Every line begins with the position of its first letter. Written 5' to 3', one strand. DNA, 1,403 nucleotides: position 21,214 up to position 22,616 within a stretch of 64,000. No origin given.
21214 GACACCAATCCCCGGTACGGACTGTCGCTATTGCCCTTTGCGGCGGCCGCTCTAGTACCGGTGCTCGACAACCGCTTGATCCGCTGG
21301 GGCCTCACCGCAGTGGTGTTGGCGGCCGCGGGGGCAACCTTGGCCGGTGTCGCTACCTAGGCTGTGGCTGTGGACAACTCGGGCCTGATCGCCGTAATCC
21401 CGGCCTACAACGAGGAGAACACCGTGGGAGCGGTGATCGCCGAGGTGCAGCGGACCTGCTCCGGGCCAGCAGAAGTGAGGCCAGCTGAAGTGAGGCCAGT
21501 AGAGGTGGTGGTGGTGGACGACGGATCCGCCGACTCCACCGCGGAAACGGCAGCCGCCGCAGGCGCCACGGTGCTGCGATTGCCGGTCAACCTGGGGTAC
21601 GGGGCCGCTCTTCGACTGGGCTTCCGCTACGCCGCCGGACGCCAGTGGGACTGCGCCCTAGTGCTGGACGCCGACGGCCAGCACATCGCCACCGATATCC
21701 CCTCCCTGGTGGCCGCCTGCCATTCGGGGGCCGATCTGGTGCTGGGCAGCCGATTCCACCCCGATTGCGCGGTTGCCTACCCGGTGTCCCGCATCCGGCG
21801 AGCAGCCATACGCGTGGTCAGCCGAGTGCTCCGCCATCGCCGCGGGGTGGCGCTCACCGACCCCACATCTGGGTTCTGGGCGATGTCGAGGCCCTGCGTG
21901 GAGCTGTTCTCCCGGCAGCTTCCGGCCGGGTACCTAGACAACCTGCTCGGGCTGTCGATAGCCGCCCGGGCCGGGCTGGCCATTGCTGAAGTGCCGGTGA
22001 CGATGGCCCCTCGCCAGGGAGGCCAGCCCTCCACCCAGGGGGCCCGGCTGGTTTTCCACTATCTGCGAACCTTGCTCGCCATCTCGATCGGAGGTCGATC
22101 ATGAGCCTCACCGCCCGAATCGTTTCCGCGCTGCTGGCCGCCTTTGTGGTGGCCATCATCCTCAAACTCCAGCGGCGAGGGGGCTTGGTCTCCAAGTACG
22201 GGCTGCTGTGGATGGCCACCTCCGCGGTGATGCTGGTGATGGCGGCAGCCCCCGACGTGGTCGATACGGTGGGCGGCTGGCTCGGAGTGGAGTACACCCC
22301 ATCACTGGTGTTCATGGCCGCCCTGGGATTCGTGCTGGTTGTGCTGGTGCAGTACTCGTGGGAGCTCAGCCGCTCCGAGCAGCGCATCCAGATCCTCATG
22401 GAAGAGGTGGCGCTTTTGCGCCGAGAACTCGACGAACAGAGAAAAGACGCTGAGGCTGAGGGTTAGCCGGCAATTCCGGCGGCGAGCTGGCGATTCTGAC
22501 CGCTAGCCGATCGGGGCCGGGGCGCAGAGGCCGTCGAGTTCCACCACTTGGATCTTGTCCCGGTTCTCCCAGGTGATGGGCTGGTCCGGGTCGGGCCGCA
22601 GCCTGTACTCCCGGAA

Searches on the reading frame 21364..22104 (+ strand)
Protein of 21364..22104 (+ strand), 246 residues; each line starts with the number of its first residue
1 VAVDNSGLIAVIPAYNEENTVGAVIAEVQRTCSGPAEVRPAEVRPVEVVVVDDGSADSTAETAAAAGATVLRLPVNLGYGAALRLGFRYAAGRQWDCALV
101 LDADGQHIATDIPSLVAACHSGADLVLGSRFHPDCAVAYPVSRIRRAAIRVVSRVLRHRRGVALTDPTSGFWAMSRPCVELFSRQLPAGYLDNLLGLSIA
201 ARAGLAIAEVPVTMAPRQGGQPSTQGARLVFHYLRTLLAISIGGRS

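Call 34: search_protein_families(library=pfam, proteins=[window:21364-22104:+], max_evalue=0.001)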
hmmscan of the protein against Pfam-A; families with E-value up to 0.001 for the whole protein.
window:21364-22104:+ (246 aa): 1 family
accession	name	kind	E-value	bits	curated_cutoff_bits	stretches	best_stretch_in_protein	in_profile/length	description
PF00535.33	Glycos_transf_2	-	1.3e-23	84.2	23.3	1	11-177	3-162/168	Glycosyl transferase family 2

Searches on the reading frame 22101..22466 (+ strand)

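Call 34: search_protein_families(library=pfam, proteins=[window:22101-22466:+], max_evalue=0.001)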
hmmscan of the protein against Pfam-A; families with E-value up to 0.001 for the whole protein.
window:22101-22466:+ (121 aa): 1 family
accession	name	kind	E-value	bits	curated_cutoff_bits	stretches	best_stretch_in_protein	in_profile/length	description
PF10066.14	DUF2304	-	2.7e-20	73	25.5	1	6-108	3-105/106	Uncharacterized conserved protein (DUF2304)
